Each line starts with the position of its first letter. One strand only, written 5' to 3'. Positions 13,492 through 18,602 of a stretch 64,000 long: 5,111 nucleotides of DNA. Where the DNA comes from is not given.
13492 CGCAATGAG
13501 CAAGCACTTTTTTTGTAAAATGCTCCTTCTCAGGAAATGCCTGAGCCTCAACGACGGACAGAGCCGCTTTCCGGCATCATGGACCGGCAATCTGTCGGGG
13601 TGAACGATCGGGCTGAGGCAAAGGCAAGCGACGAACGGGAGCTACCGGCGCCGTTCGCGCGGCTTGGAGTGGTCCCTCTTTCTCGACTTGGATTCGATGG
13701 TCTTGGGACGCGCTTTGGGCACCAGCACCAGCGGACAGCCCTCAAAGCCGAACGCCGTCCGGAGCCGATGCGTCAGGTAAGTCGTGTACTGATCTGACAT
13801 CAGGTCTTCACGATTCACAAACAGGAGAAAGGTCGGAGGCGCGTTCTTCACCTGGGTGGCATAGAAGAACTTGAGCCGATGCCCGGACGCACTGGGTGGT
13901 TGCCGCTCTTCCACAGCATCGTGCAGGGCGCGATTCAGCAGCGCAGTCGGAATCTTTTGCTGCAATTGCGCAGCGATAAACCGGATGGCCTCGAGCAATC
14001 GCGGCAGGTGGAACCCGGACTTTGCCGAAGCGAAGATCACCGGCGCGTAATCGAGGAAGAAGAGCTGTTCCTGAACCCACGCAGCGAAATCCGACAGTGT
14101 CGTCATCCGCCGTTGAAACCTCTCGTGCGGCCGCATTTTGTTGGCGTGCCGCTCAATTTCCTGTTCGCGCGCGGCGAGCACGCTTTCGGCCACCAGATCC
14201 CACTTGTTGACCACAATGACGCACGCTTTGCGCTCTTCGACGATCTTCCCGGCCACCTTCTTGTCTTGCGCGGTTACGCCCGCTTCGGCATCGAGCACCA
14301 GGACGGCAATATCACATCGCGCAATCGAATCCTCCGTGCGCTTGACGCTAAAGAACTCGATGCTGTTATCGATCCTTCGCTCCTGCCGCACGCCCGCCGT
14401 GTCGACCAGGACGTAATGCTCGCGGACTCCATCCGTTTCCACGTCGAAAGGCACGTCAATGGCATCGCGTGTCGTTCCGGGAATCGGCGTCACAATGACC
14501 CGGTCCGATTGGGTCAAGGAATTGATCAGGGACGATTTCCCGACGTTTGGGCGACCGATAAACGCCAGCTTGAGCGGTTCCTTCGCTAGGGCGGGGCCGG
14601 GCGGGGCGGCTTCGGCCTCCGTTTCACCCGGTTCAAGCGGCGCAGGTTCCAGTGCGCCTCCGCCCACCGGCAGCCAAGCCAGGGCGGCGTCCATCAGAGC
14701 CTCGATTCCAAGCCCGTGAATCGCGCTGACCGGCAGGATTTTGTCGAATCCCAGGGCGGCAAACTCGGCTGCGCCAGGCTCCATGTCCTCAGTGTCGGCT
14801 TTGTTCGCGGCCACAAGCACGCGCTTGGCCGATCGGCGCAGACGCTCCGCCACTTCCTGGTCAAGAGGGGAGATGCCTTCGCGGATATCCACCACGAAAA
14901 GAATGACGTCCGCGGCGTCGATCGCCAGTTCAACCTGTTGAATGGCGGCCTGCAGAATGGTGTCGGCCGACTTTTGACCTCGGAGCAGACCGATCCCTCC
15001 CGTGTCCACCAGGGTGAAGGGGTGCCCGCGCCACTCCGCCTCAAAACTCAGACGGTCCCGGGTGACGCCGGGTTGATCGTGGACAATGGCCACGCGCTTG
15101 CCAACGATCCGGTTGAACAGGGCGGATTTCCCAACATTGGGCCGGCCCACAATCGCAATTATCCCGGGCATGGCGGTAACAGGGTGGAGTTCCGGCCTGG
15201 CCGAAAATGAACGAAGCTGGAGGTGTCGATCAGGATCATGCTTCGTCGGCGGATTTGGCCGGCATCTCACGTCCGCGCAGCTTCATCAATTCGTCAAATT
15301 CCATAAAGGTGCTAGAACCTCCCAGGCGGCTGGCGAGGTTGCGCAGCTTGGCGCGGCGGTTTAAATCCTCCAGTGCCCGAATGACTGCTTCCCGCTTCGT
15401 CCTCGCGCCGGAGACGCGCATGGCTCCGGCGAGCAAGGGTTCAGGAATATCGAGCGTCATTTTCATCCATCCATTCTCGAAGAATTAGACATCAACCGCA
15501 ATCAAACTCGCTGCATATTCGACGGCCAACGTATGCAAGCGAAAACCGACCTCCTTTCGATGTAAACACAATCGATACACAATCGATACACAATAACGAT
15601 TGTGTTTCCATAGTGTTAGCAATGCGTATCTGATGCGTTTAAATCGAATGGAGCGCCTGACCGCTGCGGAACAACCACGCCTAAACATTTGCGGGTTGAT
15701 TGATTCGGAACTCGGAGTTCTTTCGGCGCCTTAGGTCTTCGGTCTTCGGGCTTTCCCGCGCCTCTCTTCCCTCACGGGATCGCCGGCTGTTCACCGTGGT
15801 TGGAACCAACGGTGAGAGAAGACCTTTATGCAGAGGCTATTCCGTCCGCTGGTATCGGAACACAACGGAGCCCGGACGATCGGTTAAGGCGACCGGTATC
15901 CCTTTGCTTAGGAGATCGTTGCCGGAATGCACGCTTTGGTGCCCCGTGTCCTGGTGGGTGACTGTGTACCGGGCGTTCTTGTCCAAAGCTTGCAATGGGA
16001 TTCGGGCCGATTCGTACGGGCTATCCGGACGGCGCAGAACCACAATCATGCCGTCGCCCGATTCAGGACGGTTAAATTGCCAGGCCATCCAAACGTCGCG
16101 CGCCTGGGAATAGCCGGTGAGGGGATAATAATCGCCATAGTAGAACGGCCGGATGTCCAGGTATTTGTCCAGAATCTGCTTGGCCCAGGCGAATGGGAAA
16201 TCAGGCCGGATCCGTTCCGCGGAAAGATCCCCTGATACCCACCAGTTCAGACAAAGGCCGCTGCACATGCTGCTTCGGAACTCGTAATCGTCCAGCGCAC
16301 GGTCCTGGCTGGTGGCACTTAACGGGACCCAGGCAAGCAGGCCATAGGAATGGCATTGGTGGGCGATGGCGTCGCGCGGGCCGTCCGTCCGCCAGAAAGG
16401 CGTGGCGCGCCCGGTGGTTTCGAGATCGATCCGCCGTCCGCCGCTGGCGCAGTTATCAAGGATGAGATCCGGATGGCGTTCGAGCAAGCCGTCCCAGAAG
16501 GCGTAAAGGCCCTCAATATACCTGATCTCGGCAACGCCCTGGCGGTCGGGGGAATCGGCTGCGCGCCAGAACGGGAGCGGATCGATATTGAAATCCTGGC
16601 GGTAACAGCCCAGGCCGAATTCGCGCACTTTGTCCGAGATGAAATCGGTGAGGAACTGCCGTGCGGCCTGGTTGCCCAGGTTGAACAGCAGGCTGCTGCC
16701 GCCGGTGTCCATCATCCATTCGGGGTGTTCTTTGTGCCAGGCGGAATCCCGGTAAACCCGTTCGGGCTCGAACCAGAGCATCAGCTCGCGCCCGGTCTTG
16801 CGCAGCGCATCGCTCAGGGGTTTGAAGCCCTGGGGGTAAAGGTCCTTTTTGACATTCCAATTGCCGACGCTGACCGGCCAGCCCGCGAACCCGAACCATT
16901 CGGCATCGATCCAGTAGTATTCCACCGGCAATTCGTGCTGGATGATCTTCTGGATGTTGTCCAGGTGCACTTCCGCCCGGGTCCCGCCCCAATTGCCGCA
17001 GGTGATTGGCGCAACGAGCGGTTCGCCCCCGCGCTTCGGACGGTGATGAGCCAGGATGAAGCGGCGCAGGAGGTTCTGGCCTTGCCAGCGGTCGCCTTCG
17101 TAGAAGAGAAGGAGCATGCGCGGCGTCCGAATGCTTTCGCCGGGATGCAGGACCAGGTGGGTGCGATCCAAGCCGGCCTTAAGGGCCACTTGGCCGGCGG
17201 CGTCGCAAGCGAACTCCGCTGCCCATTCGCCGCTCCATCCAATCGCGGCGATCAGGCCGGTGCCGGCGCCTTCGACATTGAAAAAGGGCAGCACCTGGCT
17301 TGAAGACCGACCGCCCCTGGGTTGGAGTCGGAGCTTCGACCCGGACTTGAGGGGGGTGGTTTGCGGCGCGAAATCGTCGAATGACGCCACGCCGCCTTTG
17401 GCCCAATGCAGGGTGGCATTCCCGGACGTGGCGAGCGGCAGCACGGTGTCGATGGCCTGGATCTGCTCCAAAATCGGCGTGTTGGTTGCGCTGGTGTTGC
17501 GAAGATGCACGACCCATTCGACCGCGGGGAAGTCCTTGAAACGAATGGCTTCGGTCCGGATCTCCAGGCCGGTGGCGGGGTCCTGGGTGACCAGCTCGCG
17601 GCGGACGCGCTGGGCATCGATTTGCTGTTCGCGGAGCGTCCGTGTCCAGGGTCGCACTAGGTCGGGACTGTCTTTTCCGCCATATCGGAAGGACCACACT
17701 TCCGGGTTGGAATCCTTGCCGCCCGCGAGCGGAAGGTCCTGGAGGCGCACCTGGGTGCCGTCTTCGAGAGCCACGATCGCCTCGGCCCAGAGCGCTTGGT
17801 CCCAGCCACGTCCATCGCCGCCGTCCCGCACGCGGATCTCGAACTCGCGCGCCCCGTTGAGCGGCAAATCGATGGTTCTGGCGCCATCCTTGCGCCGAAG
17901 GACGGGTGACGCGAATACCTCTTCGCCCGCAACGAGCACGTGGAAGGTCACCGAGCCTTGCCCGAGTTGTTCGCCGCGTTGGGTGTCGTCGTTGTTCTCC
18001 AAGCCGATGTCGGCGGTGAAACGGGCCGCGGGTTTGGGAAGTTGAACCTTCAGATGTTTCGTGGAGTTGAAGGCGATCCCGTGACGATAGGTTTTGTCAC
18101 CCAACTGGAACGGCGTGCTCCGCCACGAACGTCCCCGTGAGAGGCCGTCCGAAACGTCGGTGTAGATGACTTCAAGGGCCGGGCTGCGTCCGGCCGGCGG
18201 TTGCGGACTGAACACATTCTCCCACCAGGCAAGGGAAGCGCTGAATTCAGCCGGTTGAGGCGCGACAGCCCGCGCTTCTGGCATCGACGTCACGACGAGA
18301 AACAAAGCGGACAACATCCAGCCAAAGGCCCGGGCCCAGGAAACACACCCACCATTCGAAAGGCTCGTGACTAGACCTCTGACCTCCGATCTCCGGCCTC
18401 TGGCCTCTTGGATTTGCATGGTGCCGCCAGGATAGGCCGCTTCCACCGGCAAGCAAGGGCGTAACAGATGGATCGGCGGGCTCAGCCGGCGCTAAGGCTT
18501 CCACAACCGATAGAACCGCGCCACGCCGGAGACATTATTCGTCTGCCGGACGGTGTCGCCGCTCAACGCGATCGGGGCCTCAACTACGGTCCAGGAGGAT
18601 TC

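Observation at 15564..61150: Family-level pattern: promoter-proximal, head-to-head arrays of 11-bp units (about one helical turn), three of them exactly 11 x 11 bp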

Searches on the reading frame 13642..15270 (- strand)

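Call 16: search_protein_families(library=pfam, proteins=[window:13642-15270:-])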
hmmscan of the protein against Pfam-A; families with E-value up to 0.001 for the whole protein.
window:13642-15270:- (542 aa): 13 families
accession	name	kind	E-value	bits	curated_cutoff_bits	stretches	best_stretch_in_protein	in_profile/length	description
PF01926.29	MMR_HSR1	-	2.6e-57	192.2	21.9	2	38-157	2-113/113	50S ribosome-binding GTPase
PF14714.11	KH_dom-like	-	1.4e-28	99.4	27.3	1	439-517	1-79/81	KH-domain-like of EngA bacterial GTPase enzymes, C-terminal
PF00009.33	GTP_EFTU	-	1.5e-25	90.4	26.5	2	309-430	83-183/188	Elongation factor Tu GTP binding domain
PF02421.24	FeoB_N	-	3.2e-20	72.6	27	2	38-193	3-153/156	Ferrous iron transport protein B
PF00350.29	Dynamin_N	-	1.4e-14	54.9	27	0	235-268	1-34/168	Dynamin family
PF04548.22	AIG1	-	1.1e-13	51.4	27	1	38-146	3-109/212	AIG1 family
PF03193.22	RsgA_GTPase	-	2.4e-08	34.4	30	0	235-295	109-169/174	RsgA GTPase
PF08477.19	Roc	-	5.6e-06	27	27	0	234-358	1-119/119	Ras of Complex, Roc, domain of DAPkinase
PF02492.25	cobW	-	1.8e-05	24.9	20.7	0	286-377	86-173/180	CobW/HypB/UreG, nucleotide-binding domain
PF00071.28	Ras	-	5.5e-05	23.2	21.6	0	234-367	1-124/162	Ras family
PF10662.15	PduV-EutP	-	7e-05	23.1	21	0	119-194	63-139/143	Ethanolamine utilisation - propanediol utilisation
PF13401.12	AAA_22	-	0.0003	21.5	27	0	36-153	6-89/130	AAA domain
PF09439.16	SRPRB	-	0.00092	19.1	25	0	37-159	5-120/178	Signal recognition particle receptor beta subunit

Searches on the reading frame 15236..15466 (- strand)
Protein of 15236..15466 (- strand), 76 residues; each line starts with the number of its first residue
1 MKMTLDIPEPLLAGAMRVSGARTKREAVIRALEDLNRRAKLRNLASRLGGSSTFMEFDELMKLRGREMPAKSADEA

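Call 16: search_protein_families(library=pfam, proteins=[window:15236-15466:-])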
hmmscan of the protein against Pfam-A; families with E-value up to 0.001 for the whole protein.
window:15236-15466:- (76 aa): 1 family
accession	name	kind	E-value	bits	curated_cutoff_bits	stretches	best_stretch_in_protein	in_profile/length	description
PF09957.15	VapB_antitoxin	-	3.7e-09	36.8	23.4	1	1-43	1-43/47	Bacterial antitoxin of type II TA system, VapB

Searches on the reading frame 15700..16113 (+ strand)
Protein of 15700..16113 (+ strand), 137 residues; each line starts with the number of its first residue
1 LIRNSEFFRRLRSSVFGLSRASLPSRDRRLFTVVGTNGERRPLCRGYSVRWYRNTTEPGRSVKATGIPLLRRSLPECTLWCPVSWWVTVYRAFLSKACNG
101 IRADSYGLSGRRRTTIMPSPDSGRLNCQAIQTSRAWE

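Call 88: search_protein_families(library=pfam, proteins=[window:15700-16113:+], max_evalue=0.01)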
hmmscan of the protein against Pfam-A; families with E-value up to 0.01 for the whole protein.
window:15700-16113:+ (137 aa): 0 families

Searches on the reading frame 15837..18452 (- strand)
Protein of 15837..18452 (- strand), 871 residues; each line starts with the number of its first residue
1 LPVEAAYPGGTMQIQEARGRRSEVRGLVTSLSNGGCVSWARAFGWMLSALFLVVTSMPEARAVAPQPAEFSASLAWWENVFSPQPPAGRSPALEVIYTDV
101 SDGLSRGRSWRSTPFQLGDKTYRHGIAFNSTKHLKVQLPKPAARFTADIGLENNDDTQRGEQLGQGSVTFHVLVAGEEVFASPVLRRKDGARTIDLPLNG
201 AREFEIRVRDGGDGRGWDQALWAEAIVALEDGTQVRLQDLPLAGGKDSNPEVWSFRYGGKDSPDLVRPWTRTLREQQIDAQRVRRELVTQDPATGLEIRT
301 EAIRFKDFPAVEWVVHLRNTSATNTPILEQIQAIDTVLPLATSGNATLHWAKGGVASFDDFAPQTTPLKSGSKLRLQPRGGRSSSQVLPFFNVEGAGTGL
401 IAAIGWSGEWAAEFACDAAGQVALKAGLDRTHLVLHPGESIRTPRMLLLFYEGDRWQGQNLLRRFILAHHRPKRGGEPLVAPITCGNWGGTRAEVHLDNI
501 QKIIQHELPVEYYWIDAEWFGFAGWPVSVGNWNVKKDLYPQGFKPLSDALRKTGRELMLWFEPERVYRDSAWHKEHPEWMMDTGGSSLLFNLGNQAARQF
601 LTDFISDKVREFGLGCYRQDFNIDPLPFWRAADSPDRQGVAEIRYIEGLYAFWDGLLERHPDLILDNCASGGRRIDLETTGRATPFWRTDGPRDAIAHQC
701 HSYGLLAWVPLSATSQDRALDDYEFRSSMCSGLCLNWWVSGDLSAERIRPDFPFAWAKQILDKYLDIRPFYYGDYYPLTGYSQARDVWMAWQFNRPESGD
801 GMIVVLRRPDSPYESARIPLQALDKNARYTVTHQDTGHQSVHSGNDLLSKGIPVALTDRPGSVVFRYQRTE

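Call 16: search_protein_families(library=pfam, proteins=[window:15837-18452:-])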
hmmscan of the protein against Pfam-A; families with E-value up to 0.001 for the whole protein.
window:15837-18452:- (871 aa): 4 families
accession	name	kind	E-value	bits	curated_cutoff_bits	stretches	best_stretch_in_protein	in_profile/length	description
PF02065.24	Melibiase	-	1.2e-27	97.2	27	1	481-713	41-282/347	Melibiase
PF08305.17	NPCBM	-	4.7e-23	82.2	23.9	1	106-225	22-134/137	NPCBM/NEW2 domain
PF16875.11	Glyco_hydro_36N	-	6.1e-06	26.3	27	1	285-429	101-244/253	Glycosyl hydrolase family 36 N-terminal domain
PF16874.11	Glyco_hydro_36C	-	2.6e-05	25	27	1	788-865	1-75/77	Glycosyl hydrolase family 36 C-terminal domain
